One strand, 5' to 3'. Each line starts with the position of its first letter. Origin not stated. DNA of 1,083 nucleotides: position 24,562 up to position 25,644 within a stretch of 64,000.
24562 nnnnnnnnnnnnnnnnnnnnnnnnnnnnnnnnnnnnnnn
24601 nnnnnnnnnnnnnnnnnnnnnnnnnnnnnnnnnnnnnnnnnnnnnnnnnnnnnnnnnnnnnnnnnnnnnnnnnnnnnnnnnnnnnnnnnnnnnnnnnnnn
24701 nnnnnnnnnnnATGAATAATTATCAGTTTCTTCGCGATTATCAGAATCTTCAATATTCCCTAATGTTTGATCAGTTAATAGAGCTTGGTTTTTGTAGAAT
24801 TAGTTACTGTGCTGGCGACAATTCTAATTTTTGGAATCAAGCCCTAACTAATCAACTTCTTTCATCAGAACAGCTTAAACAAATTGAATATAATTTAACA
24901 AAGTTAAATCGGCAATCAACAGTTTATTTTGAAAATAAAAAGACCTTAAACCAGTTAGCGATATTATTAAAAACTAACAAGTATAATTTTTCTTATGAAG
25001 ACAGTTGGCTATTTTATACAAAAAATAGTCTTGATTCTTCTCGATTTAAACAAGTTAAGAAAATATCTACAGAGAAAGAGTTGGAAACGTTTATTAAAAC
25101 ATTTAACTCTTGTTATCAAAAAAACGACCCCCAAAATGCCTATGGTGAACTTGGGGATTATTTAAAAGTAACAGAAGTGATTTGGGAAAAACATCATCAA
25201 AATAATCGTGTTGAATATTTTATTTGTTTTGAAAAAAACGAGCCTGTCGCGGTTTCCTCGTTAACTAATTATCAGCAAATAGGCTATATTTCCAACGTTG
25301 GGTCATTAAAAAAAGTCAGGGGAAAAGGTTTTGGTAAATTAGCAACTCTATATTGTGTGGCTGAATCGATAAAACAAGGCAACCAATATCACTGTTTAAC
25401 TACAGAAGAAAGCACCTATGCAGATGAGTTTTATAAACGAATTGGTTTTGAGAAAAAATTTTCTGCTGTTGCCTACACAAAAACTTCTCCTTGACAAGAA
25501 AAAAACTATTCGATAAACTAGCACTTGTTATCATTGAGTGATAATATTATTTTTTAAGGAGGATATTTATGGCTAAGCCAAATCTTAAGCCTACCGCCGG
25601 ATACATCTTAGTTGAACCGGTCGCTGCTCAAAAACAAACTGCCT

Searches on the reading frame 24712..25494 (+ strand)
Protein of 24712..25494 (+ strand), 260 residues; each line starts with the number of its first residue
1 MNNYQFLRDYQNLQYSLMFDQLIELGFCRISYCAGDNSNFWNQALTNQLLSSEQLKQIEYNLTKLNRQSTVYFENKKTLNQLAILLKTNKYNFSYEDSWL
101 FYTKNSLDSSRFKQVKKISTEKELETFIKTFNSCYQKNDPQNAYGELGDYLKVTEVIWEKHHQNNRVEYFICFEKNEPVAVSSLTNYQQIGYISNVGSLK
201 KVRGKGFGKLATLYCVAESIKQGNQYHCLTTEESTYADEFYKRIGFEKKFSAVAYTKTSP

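Call 9: search_protein_families(library=pfam, proteins=[window:24712-25494:+], max_evalue=0.001)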
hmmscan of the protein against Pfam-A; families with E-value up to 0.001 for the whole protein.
window:24712-25494:+ (260 aa): 4 families
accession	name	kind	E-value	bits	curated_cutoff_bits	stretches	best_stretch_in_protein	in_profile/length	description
PF13673.13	Acetyltransf_10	-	1.6e-08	35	23.6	1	158-248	22-109/128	Acetyltransferase (GNAT) domain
PF00583.31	Acetyltransf_1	-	1.2e-07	32.4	20.7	1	154-246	27-116/116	Acetyltransferase (GNAT) family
PF08445.16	FR47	-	5e-07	30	22.1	1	188-250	19-81/86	FR47-like protein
PF13508.13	Acetyltransf_7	-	1.2e-05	26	27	1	168-248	4-84/84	Acetyltransferase (GNAT) domain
